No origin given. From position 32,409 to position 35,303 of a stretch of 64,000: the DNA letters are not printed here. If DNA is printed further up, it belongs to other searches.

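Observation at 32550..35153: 867-aa Eco57I-like N6-adenine methyltransferase with an unassigned ~290-aa N-terminal module (candidate type IIG or novel defense enzyme)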

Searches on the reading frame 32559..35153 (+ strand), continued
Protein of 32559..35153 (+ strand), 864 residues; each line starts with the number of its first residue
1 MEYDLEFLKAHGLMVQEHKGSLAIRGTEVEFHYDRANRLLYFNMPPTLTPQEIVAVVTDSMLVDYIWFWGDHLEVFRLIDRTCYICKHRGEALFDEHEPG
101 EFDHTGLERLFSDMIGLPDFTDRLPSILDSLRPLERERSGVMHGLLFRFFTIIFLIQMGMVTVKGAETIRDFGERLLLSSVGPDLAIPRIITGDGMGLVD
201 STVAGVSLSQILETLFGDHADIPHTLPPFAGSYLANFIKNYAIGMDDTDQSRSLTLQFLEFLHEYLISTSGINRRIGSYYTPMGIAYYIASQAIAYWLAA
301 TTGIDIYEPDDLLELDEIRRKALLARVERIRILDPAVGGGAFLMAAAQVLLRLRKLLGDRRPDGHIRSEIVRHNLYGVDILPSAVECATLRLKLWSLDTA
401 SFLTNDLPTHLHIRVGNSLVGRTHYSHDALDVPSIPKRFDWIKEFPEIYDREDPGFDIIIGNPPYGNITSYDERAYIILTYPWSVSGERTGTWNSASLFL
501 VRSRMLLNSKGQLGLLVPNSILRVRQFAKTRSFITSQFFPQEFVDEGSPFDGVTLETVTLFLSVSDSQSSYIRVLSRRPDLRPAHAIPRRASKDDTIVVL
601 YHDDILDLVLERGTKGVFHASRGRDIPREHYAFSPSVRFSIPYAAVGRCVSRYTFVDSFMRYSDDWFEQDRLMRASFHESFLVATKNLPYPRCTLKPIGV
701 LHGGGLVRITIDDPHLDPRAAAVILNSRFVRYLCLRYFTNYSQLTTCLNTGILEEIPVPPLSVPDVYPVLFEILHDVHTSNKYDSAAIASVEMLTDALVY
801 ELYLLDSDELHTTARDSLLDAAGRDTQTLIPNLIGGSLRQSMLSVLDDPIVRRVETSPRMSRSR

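Call 10: find_homologous_proteins(query=window:32559-35153:+, max_evalue=0.001)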
Query window:32559-35153:+ (864 aa): 2940 proteins with E <= 0.001 among 8000 candidates; the best 120 are listed.
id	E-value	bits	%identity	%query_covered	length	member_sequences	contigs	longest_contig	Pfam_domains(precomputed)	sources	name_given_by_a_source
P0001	0.0e+0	1974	100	100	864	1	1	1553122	PF02384.23,PF07669.18,PF20473.5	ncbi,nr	ncbi:MAG: N-6 DNA methylase [Candidatus Thorarchaeota archaeon]|nr:N-6 DNA methylase [Candidatus Tho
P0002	0.0e+0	1401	71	100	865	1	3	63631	PF02384.23,PF07669.18,PF20473.5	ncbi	ncbi:MAG: Eco57I restriction-modification methylase domain-containing protein [Candidatus Thorarchae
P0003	7.3e-269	913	49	100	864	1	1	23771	PF02384.23,PF07669.18,PF20473.5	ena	-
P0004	3.8e-185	636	41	100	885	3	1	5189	PF02384.23,PF07669.18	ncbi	-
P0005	3.1e-180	620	40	100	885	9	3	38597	PF02384.23,PF07669.18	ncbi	ncbi:MAG: Eco57I restriction-modification methylase domain-containing protein [Candidatus Thorarchae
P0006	1.6e-159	551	36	100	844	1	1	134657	PF02384.23,PF07669.18,PF20473.5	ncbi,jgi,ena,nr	ncbi:MAG: hypothetical protein C4K49_11660 [Candidatus Thorarchaeota archaeon]|nr:MAG: hypothetical 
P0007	2.0e-155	538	36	100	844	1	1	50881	PF02384.23,PF07669.18,PF20473.5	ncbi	-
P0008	3.7e-155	537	36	100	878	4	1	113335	PF02384.23,PF07669.18,PF20473.5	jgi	-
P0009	1.0e-154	535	37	100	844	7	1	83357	PF02384.23,PF07669.18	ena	-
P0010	1.2e-153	532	41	83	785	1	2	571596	PF07669.18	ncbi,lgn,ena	-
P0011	1.5e-153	531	36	99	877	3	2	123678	PF02384.23,PF07669.18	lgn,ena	-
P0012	4.8e-149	516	43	69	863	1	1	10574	PF02384.23,PF07669.18,PF20473.5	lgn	-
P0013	1.8e-146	508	43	68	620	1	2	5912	PF02384.23,PF07669.18,PF01170.25,PF20473.5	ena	-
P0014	7.2e-142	493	42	68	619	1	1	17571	PF02384.23,PF07669.18,PF01170.25,PF20473.5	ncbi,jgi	-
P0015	1.3e-141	492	42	68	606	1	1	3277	PF02384.23,PF07669.18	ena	-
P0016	1.4e-141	492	42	68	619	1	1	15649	PF02384.23,PF07669.18,PF01170.25,PF20473.5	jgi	-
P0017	3.5e-140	487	42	68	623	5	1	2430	PF02384.23,PF07669.18,PF01170.25,PF20473.5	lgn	-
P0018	1.1e-139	485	42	70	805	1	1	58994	PF02384.23,PF07669.18,PF20473.5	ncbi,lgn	-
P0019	4.6e-139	483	42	68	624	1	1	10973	PF02384.23,PF07669.18,PF01170.25,PF20473.5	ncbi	-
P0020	2.4e-138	481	41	69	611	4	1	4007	PF02384.23,PF07669.18,PF20473.5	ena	-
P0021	2.9e-138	481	43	63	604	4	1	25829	PF02384.23,PF07669.18,PF01170.25,PF20473.5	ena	-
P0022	3.5e-138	481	44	63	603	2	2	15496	PF02384.23,PF07669.18,PF01170.25,PF20473.5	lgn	-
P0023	4.1e-138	480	44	64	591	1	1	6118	PF02384.23,PF07669.18,PF01170.25,PF20473.5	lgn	-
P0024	4.5e-138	480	42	68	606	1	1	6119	PF02384.23,PF07669.18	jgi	jgi:hypothetical protein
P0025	9.7e-138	479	42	68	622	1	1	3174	PF02384.23,PF07669.18,PF20473.5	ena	-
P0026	1.3e-137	479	42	68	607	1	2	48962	PF02384.23,PF07669.18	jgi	jgi:hypothetical protein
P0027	2.6e-137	478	42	68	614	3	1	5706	PF02384.23,PF07669.18,PF01170.25,PF20473.5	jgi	-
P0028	4.4e-137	477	44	62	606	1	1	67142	PF02384.23,PF07669.18,PF01170.25,PF20473.5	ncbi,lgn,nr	ncbi:hypothetical protein EU527_01255 [Candidatus Thorarchaeota archaeon]|nr:MAG: hypothetical prote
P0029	6.5e-137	476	42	68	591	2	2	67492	PF02384.23,PF07669.18,PF01170.25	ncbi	ncbi:MAG: class I SAM-dependent DNA methyltransferase [Candidatus Thorarchaeota archaeon]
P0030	2.2e-135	471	42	71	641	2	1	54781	PF02384.23,PF07669.18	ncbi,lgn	ncbi:MAG: Eco57I restriction-modification methylase domain-containing protein [Candidatus Thorarchae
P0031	1.9e-134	468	42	68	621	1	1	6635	PF02384.23,PF07669.18,PF01170.25,PF20473.5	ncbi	-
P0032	5.2e-134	467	40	68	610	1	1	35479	PF02384.23,PF07669.18,PF20473.5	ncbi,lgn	-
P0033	2.0e-133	465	41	68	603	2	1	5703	PF02384.23,PF07669.18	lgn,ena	-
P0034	5.7e-133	463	41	68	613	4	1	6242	PF02384.23,PF07669.18,PF20473.5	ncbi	ncbi:MAG: Eco57I restriction-modification methylase domain-containing protein [Candidatus Thorarchae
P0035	6.8e-133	463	41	68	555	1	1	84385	PF02384.23,PF07669.18,PF20473.5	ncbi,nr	ncbi:MAG: hypothetical protein EAX95_06845 [Candidatus Thorarchaeota archaeon]|nr:hypothetical prote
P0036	2.5e-132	461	43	66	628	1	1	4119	PF02384.23,PF07669.18,PF20473.5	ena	-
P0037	8.5e-132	459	42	64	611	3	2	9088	PF02384.23,PF07669.18,PF12950.14,PF20473.5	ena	-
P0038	1.1e-131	459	42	68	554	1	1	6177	PF02384.23,PF07669.18,PF20473.5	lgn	-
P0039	1.7e-131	458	40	68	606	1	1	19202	PF02384.23,PF07669.18,PF20473.5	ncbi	-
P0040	1.6e-130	455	42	68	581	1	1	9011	PF02384.23,PF07669.18,PF01170.25,PF20473.5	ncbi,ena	ncbi:MAG: N-6 DNA methylase [Candidatus Thorarchaeota archaeon]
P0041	2.9e-130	454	42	63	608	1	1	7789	PF02384.23,PF07669.18,PF01170.25,PF20473.5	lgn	-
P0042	4.0e-130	454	43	63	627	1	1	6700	PF02384.23,PF07669.18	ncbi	-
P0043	7.0e-129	450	42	69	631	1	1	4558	PF02384.23,PF07669.18,PF20473.5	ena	-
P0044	1.2e-128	449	42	63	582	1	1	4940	PF02384.23,PF07669.18,PF12950.14,PF20473.5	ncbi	-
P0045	1.4e-128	449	44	63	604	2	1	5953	PF02384.23,PF07669.18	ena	-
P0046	1.9e-128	448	40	68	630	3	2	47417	PF02384.23,PF07669.18,PF20473.5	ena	-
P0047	6.4e-128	447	40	68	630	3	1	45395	PF02384.23,PF07669.18,PF20473.5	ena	-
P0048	7.6e-128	446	44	63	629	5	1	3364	PF02384.23,PF07669.18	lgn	-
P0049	8.1e-128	446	40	68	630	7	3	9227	PF07669.18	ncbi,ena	ncbi:MAG: hypothetical protein RTS72_03390 [Candidatus Thorarchaeota archaeon]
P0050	1.8e-125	438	41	68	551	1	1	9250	PF02384.23,PF07669.18,PF20473.5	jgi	jgi:tRNA1(Val) A37 N6-methylase TrmN6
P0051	3.0e-125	438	42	63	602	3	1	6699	PF02384.23,PF07669.18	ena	-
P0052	5.3e-124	434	39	68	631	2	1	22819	PF02384.23,PF07669.18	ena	-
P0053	8.9e-124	433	41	68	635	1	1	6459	PF02384.23,PF07669.18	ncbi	ncbi:MAG: class I SAM-dependent DNA methyltransferase [Promethearchaeota archaeon]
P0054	2.0e-123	432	42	68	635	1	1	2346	PF02384.23,PF07669.18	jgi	jgi:hypothetical protein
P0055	1.8e-122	429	41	68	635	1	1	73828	PF02384.23,PF07669.18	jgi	-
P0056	1.6e-121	425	38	68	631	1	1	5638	PF07669.18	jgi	jgi:hypothetical protein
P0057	3.2e-121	424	42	68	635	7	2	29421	PF02384.23,PF07669.18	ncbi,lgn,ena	-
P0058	3.5e-121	424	43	60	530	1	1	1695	PF07669.18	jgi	jgi:hypothetical protein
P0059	3.0e-119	418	41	68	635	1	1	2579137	PF02384.23,PF07669.18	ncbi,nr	ncbi:MAG: hypothetical protein JSW05_02415 [Candidatus Thorarchaeota archaeon]|nr:MAG: hypothetical 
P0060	2.0e-114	402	44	54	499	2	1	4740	PF02384.23,PF07669.18,PF20473.5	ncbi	-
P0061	2.5e-114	402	39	68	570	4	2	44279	PF02384.23,PF07669.18,PF01170.25,PF20473.5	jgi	-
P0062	4.6e-57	212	30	67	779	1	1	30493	PF02384.23,PF07669.18,PF20473.5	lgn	-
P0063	1.4e-50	191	30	61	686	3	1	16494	PF02384.23,PF07669.18,PF12950.14,PF20473.5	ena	-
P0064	3.5e-45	173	26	43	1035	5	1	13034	PF02384.23,PF07669.18,PF01170.25,PF20473.5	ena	-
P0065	1.7e-43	167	27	44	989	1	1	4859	PF02384.23,PF07669.18,PF12950.14,PF01170.25,PF20473.5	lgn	-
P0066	2.5e-34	137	33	26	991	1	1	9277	PF02384.23,PF07669.18,PF01170.25,PF20473.5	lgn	-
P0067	3.5e-34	136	26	42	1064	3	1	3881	PF02384.23,PF07669.18,PF12950.14,PF01170.25,PF20473.5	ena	-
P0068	1.1e-33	135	29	36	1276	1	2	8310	PF02384.23,PF07669.18,PF20473.5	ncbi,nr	ncbi:MAG: N-6 DNA methylase [candidate division WOR-3 bacterium]|nr:BREX-1 system adenine-specific D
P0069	9.2e-33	132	28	44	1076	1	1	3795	PF02384.23,PF07669.18,PF01170.25,PF20473.5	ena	-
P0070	2.0e-30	124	39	17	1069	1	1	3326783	PF02384.23,PF07669.18,PF01170.25,PF20473.5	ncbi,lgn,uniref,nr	ncbi:MAG: hypothetical protein K9W46_02110 [Candidatus Heimdallarchaeum endolithica]|uniref:site-spe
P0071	8.2e-27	112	29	56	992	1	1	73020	PF20465.5,PF02384.23,PF07669.18,PF12950.14,PF01170.25,PF20473.5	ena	-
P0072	3.1e-26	110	31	17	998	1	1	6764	PF02384.23,PF07669.18,PF12950.14,PF01170.25,PF20473.5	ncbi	ncbi:MAG: Eco57I restriction-modification methylase domain-containing protein [Caldisphaera sp.]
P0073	5.0e-26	109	28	56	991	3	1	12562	PF02384.23,PF07669.18,PF12950.14,PF01170.25,PF20473.5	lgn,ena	-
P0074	1.5e-25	108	35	17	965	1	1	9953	PF02384.23,PF07669.18,PF12950.14,PF01170.25,PF20473.5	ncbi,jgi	ncbi:MAG: Eco57I restriction-modification methylase domain-containing protein [Candidatus Helarchaeo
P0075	3.9e-25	107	32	17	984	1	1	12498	PF02384.23,PF07669.18,PF12950.14,PF01170.25,PF20473.5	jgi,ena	-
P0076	5.7e-25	106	27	57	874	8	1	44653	PF04313.21,PF02384.23,PF07669.18,PF12950.14,PF01170.25,PF20473.5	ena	-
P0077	2.3e-24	104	32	20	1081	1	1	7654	PF02384.23,PF07669.18,PF12950.14,PF20473.5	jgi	jgi:hypothetical protein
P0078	2.8e-24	104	26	58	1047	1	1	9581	PF20465.5,PF02384.23,PF07669.18,PF12950.14,PF20473.5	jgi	-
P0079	9.8e-24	102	31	19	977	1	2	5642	PF25120.2,PF02384.23,PF07669.18,PF01170.25,PF20473.5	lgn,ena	-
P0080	1.2e-23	102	27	17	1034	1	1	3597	PF02384.23,PF07669.18,PF12950.14,PF20473.5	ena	-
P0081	1.4e-23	101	28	39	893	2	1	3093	PF20465.5,PF02384.23,PF07669.18,PF12950.14,PF20473.5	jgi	jgi:type I restriction-modification system DNA methylase subunit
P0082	2.2e-23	101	32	38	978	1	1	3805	PF02384.23,PF07669.18,PF12950.14,PF01170.25,PF20473.5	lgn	-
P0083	4.9e-23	100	26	60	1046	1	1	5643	PF20465.5,PF02384.23,PF07669.18,PF12950.14,PF20473.5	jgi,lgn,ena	-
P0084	5.6e-23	99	34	17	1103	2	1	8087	PF02384.23,PF07669.18,PF12950.14,PF01170.25,PF20473.5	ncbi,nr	ncbi:hypothetical protein DRP07_04235 [Archaeoglobales archaeon]|nr:MAG: hypothetical protein DRP07_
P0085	6.3e-23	99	31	24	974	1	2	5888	PF25120.2,PF02384.23,PF07669.18,PF01170.25,PF20473.5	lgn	-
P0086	6.9e-23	99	25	63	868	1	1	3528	PF02384.23,PF07669.18,PF12950.14,PF01170.25,PF20473.5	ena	-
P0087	8.5e-23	99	37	18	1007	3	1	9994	PF02384.23,PF07669.18,PF12950.14,PF01170.25,PF20473.5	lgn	-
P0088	2.5e-22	97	31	30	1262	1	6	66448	PF20465.5,PF02384.23,PF07669.18,PF20473.5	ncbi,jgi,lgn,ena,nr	ncbi:MAG: restriction endonuclease subunit M [Alphaproteobacteria bacterium]|nr:restriction endonucl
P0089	4.4e-22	96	32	19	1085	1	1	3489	PF07669.18,PF12950.14,PF20473.5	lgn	-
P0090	4.4e-22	96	27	31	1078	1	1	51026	PF25120.2,PF02384.23,PF07669.18,PF20473.5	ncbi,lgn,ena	-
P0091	4.9e-22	96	36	17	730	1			PF25120.2,PF02384.23,PF07669.18,PF20473.5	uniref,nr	uniref:site-specific DNA-methyltransferase (adenine-specific) n=1 Tax=Candidatus Methanophagaceae ar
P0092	4.9e-22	96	32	29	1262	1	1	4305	PF20465.5,PF02384.23,PF07669.18,PF20473.5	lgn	-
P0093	5.7e-22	96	36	20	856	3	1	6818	PF02384.23,PF07669.18,PF20473.5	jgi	-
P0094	5.8e-22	96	26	63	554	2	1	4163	PF02384.23,PF07669.18,PF12950.14,PF01170.25,PF20473.5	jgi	-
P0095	6.2e-22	96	31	31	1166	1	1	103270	PF20465.5,PF02384.23,PF07669.18,PF20473.5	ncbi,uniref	ncbi:MAG: Eco57I restriction-modification methylase domain-containing protein [Rhodopseudomonas sp.]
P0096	8.5e-22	95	35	24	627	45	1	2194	PF20465.5,PF02384.23,PF07669.18,PF20473.5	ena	-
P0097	1.3e-21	95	25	57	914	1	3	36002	PF04313.21,PF02384.23,PF07669.18,PF12950.14,PF01170.25,PF20473.5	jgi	-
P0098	1.6e-21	95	37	17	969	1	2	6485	PF02384.23,PF07669.18,PF01170.25,PF20473.5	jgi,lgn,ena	-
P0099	1.7e-21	94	29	42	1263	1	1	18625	PF20465.5,PF02384.23,PF07669.18,PF20473.5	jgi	jgi:hypothetical protein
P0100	2.2e-21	94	31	30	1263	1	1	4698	PF20465.5,PF02384.23,PF07669.18,PF20473.5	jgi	jgi:SAM-dependent methyltransferase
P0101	2.4e-21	94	31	30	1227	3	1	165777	PF20465.5,PF02384.23,PF07669.18,PF20473.5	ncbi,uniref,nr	ncbi:restriction endonuclease subunit M [Rhodopseudomonas palustris]|uniref:site-specific DNA-methyl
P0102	2.7e-21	94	31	30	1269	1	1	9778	PF20465.5,PF02384.23,PF07669.18,PF20473.5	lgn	-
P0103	2.9e-21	94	31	30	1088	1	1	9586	PF20465.5,PF02384.23,PF07669.18,PF20473.5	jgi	jgi:hypothetical protein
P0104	3.0e-21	94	26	61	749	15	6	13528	PF02384.23,PF07669.18,PF01170.25,PF20473.5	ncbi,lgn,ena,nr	ncbi:MAG: N-6 DNA methylase [Calditrichaeota bacterium]|nr:N-6 DNA methylase [Calditrichota bacteriu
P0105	4.1e-21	93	34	17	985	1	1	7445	PF25120.2,PF02384.23,PF07669.18,PF01170.25,PF20473.5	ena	-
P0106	5.4e-21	93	32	30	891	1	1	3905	PF02384.23,PF07669.18,PF01170.25,PF20473.5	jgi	jgi:SAM-dependent methyltransferase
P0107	6.0e-21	93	28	38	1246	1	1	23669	PF20465.5,PF02384.23,PF07669.18,PF20473.5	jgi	jgi:hypothetical protein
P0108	7.5e-21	92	32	30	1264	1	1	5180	PF20465.5,PF02384.23,PF07669.18,PF20473.5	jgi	-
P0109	8.1e-21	92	30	24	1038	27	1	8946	PF02384.23,PF07669.18,PF12950.14,PF20473.5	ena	-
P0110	1.0e-20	92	31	34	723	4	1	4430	PF02384.23,PF07669.18,PF12950.14,PF01170.25,PF20473.5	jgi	jgi:type I restriction-modification system DNA methylase subunit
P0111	1.2e-20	92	29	23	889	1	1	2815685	PF02384.23,PF07669.18,PF20473.5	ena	-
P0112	1.3e-20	92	32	30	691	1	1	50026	PF02384.23,PF07669.18,PF20473.5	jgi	jgi:hypothetical protein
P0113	1.4e-20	91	32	30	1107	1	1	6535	PF20465.5,PF02384.23,PF07669.18,PF20473.5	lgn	-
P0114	2.0e-20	91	33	31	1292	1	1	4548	PF20465.5,PF02384.23,PF07669.18,PF20473.5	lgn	-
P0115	2.3e-20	91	30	30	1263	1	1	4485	PF20465.5,PF02384.23,PF07669.18,PF20473.5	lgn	-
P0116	2.8e-20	90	28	23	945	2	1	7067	PF02384.23,PF07669.18,PF20473.5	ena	-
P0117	2.8e-20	90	32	28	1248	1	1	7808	PF20465.5,PF02384.23,PF07669.18,PF20473.5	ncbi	-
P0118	2.9e-20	90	30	31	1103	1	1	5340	PF20465.5,PF02384.23,PF07669.18,PF20473.5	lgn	-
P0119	3.3e-20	90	32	29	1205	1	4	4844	PF20465.5,PF02384.23,PF07669.18,PF01170.25,PF20473.5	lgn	-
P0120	4.0e-20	90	34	28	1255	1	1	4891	PF20465.5,PF02384.23,PF07669.18,PF20473.5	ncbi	-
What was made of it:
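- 32559..35153 (+): Complete gene for the 864-aa methyltransferase. The likely start is ATG 32559. The GTG at 32550 is only the upstream limit of the open frame. 100% identical to the 864-aa database protein P0001, 'N-6 DNA methylase [Candidatus Thorarchaeota archaeon]' (call 10).
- E-values drop from 1e-114 to 1e-57 at the family boundary (call 10). Homologs carry the TaqI_C DNA specificity domain (call 10).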

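Call 11: search_solved_structures(query=window:32559-35153:+, max_evalue=0.01, show_alignments=2)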
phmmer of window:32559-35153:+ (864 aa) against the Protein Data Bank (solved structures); distinct sequences matched with E-value up to 0.01: 1.
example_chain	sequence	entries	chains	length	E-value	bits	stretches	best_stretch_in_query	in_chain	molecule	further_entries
7qw5_A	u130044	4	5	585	0.0085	17.7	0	454-549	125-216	Modification methylase BseCI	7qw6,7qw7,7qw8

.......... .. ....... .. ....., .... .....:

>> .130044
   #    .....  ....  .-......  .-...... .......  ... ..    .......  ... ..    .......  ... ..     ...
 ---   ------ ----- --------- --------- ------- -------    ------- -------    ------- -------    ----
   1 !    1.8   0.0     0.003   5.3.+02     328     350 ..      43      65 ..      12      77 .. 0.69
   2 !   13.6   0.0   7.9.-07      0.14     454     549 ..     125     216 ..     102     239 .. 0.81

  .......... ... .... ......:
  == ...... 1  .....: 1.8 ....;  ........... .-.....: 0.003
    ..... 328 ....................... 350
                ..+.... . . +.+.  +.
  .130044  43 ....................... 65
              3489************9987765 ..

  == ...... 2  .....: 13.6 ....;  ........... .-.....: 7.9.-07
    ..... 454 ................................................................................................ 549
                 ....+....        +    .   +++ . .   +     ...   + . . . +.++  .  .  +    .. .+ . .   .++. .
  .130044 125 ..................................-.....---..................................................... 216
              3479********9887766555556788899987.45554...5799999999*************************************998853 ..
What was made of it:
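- Tried and rejected: Only M.BseCI was found, at E=0.0085 (call 11).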

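Call 18: find_encoding_contigs(protein=P0002, flank=10000, max_places=2)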
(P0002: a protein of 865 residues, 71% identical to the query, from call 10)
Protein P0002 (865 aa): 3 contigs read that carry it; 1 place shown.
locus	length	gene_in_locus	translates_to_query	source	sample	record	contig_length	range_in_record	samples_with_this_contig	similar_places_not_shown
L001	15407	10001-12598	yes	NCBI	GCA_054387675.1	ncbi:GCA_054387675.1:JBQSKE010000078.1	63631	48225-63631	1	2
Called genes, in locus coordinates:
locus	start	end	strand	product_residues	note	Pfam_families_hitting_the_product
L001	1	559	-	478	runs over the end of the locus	-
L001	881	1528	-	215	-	-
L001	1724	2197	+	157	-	PF01638:HxlR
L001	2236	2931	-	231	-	-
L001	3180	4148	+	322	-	-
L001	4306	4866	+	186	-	-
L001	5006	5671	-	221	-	PF07719:TPR_2 (faint), PF13424:TPR_12 (weak)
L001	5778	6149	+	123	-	-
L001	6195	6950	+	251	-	PF23023:Anti-Pycsar_Apyc1, PF00753:Lactamase_B (weak), PF12706:Lactamase_B_2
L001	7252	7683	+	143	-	-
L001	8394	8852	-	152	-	-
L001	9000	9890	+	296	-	PF13421:Band_7_1, PF01145:Band_7, PF12773:DZR (weak), PF13240:Zn_Ribbon_1, PF13248:Zn_ribbon_3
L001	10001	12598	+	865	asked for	PF02384:N6_Mtase (faint), PF20473:MmeI_Mtase, PF07669:Eco57I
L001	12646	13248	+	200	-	-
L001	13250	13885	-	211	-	PF13238:AAA_18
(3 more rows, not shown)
